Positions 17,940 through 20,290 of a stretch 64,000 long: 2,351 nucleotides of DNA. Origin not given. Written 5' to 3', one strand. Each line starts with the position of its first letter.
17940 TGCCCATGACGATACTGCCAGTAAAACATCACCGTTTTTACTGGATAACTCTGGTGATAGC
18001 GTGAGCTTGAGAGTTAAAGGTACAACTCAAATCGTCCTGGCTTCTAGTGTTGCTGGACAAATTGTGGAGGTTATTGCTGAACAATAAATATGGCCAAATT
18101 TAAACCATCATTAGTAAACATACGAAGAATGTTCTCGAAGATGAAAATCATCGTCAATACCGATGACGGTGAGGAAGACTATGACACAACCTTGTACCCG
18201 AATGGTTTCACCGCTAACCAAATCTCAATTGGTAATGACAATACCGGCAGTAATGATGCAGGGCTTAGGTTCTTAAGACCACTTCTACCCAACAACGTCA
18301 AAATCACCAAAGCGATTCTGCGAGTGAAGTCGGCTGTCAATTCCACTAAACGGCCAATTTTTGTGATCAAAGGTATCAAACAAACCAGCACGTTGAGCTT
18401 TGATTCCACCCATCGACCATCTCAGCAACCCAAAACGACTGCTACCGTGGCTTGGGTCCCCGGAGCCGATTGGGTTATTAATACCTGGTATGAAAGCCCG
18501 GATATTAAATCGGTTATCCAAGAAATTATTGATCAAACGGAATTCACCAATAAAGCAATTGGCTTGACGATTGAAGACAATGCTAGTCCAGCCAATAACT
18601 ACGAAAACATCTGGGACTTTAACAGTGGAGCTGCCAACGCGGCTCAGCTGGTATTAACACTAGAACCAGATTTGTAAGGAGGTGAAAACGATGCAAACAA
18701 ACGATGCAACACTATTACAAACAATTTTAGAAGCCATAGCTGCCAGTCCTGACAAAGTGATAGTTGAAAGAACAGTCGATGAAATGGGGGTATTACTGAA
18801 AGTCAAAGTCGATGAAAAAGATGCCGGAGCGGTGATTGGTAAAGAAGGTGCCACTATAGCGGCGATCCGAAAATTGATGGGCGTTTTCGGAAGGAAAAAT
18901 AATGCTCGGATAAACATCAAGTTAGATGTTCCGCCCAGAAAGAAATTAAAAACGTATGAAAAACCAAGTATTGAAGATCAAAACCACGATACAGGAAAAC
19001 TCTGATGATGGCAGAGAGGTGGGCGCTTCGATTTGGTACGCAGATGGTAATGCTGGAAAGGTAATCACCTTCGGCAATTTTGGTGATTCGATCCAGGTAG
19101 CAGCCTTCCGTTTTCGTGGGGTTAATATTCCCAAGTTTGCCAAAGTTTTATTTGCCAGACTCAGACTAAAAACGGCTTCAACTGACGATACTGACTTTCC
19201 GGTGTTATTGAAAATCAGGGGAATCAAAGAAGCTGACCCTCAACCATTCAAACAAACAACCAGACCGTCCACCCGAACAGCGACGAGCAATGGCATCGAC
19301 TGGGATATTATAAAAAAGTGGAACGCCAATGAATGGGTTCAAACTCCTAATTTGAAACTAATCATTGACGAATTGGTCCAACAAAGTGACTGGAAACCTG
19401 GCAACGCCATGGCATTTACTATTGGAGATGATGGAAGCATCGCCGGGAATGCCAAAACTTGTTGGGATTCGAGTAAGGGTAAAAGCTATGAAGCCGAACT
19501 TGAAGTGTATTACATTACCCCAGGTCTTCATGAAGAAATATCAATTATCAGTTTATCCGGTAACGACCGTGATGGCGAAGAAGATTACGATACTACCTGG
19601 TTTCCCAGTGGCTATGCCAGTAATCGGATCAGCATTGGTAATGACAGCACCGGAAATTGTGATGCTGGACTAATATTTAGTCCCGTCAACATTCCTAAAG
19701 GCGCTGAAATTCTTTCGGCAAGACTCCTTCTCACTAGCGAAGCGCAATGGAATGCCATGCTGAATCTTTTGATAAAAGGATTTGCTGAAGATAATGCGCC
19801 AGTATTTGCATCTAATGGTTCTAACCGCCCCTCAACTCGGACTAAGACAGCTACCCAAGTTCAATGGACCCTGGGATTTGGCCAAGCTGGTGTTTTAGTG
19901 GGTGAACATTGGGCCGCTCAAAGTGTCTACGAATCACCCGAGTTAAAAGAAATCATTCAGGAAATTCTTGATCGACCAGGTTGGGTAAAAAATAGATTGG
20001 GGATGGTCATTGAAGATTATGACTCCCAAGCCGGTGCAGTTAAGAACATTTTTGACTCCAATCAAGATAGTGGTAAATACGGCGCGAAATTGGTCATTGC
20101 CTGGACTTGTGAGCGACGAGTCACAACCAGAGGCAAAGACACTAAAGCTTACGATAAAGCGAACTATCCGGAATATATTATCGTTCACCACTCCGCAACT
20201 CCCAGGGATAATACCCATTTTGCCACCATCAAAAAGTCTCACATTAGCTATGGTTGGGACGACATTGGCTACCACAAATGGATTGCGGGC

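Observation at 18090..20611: An unknown ~190-aa domain is present three times, once alone and twice fused to a PGRP-type amidase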

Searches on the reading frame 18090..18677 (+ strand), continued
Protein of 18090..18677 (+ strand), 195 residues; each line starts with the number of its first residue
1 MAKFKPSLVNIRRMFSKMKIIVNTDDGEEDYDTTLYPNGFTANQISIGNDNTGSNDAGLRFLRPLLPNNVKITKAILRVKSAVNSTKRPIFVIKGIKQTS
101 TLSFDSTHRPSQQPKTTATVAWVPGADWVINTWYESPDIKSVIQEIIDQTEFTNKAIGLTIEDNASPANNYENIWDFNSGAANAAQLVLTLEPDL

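Call 73: list_cluster_members(proteins=[P0104, P0105, P0109, P0121, P0139, P0181, P0207, P0213, P0218, P0224])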
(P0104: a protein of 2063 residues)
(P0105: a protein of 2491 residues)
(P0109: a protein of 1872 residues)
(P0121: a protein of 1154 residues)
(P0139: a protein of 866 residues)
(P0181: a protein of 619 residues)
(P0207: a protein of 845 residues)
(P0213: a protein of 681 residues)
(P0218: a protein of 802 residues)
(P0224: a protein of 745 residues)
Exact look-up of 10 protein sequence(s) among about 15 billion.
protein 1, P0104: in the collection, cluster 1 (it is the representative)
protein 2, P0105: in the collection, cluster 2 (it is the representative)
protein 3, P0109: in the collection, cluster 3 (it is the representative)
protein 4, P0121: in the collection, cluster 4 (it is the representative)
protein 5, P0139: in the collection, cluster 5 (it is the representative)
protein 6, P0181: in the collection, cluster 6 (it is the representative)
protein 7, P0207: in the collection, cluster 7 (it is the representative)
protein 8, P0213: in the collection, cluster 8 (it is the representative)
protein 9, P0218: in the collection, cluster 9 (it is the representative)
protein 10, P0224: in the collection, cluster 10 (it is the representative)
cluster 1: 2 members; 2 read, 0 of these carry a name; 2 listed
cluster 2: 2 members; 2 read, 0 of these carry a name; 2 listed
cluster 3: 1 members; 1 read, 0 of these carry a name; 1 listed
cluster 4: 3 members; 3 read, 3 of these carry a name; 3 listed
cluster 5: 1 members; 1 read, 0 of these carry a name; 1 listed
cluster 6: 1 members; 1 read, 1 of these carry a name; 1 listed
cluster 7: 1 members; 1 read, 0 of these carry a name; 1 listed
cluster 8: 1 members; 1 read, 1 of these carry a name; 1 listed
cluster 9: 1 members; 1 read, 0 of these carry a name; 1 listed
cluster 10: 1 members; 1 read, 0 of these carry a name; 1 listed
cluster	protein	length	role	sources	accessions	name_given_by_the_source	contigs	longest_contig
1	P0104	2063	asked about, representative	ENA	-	-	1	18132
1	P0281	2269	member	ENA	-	-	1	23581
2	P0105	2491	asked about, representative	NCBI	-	-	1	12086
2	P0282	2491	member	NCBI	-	-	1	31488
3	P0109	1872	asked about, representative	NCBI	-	-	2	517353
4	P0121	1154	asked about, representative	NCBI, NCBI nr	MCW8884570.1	MAG: VWA domain-containing protein, partial [Motiliproteus sp.] | VWA domain-containing protein [Motiliproteus sp.]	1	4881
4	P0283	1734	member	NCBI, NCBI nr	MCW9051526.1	MAG: PilC/PilY family type IV pilus protein [Motiliproteus sp.] | PilC/PilY family type IV pilus protein [Motiliproteus sp.]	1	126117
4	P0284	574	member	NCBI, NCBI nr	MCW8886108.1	MAG: PilC/PilY family type IV pilus protein, partial [Motiliproteus sp.] | PilC/PilY family type IV pilus protein [Motiliproteus sp.]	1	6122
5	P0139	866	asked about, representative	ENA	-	-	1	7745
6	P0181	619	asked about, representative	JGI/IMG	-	hypothetical protein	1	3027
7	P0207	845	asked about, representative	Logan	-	-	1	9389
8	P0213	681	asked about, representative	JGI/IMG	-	hypothetical protein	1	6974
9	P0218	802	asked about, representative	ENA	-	-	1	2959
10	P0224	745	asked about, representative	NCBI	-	-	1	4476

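Call 75: search_protein_families(library=pfam, proteins=[L005:8125-8703:+, L005:9013-9516:+, L005:9576-10004:+, P0039], max_evalue=0.05)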
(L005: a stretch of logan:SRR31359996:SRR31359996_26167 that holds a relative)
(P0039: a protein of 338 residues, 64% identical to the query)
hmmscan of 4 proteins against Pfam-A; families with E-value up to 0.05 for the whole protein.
L005:8125-8703:+ (192 aa): 1 family
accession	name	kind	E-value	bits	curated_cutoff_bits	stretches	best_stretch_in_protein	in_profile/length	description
PF13163.11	DUF3999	-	0.0023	17.6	30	1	11-112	36-135/424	Protein of unknown function (DUF3999)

L005:9013-9516:+ (167 aa): 0 families

L005:9576-10004:+ (142 aa): 0 families

P0039 (338 aa): 1 family
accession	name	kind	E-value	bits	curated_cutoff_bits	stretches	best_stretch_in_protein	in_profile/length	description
PF10983.13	DUF2793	-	1.1e-21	77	27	1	19-93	13-87/87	Protein of unknown function (DUF2793)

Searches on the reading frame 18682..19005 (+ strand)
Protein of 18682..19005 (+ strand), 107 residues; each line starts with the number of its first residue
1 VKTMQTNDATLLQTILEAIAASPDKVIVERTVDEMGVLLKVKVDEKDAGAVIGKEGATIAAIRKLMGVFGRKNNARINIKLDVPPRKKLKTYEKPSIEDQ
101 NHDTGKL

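Call 4: search_protein_families(library=pfam, proteins=[window:18682-19005:+], max_evalue=0.1)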
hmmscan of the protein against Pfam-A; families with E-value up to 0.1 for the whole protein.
window:18682-19005:+ (107 aa): 3 families
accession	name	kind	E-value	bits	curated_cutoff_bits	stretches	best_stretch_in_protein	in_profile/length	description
PF13083.13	KH_KhpA-B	-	1.4e-15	57.4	32.1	1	10-80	2-72/73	KhpA/KhpB, KH domain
PF00013.35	KH_1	-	1.9e-05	24.8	21.5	1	40-68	3-31/66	KH domain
PF07650.23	KH_2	-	0.001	19.3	22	1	23-80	15-71/78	KH domain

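Call 5: search_protein_families(library=phrogs, proteins=[window:18682-19005:+], max_evalue=0.01)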
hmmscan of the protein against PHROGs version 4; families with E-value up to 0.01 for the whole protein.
window:18682-19005:+ (107 aa): 0 families

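Call 6: search_protein_families(library=ncbifam, proteins=[window:18682-19005:+], max_evalue=0.1)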
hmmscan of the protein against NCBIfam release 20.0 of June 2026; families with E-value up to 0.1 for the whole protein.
window:18682-19005:+ (107 aa): 6 families
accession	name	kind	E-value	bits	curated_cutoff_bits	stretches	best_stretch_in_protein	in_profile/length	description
NF002761.0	PRK02821.1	equivalog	6.1e-11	42.1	106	1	12-79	6-72/77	RNA-binding protein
NF001748.0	PRK00468.1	equivalog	4.7e-10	39.7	106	1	10-78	3-71/75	KH domain-containing protein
NF002201.0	PRK01064.1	equivalog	2.3e-08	34.4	85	1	12-80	5-73/78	hypothetical protein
NF041568.1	Jag_EloR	equivalog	2.4e-06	27.7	145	1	9-83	63-134/203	RNA-binding cell elongation regulator Jag/EloR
TIGR01952.1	nusA_arch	equivalog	0.0099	16.2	74.35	1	25-67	90-130/141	NusA-like transcription termination signal-binding factor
TIGR01009.1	rpsC_bact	equivalog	0.058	13.1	114.5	1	21-80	50-105/212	30S ribosomal protein S3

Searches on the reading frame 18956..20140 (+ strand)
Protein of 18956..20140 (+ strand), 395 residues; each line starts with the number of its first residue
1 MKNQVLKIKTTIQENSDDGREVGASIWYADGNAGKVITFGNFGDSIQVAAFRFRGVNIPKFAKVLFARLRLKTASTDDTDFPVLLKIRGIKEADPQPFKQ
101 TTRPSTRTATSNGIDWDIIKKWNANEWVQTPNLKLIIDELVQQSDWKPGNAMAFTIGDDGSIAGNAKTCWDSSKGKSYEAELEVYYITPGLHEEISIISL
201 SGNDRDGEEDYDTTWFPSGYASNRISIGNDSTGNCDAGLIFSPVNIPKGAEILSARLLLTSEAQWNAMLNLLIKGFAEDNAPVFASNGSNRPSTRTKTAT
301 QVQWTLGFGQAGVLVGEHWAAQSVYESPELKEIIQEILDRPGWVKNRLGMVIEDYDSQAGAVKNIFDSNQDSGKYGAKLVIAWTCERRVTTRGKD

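Call 12: find_homologous_proteins(query=window:18956-20140:+, max_evalue=0.001)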
Query window:18956-20140:+ (395 aa): 55 proteins with E <= 0.001 among 3608 candidates.
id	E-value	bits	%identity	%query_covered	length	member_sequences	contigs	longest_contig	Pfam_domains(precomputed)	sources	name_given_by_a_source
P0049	4.0e-245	831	91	100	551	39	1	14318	PF01510.31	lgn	-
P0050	4.7e-210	715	78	100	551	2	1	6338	PF01510.31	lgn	-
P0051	5.7e-209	712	77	100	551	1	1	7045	PF01510.31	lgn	-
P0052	1.5e-175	602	67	100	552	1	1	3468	PF01510.31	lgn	-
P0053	8.5e-171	586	65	100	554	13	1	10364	PF01510.31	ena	-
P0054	3.6e-169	581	64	100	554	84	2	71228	PF01510.31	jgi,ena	-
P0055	1.2e-168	579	64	100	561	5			PF01510.31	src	-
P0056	1.6e-168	579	63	100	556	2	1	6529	PF01510.31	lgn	-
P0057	9.3e-166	570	63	100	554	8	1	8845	PF01510.31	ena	-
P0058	4.2e-164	564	63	100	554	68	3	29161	PF01510.31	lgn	-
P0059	7.9e-164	563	62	100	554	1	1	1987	PF01510.31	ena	-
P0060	7.8e-162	557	63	100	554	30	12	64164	PF01510.31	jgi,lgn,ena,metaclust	metaclust:\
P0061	4.3e-159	548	60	100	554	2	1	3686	PF01510.31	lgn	-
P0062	6.1e-155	534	60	100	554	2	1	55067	PF01510.31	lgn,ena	-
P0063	4.1e-147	508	59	100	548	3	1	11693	PF01510.31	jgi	-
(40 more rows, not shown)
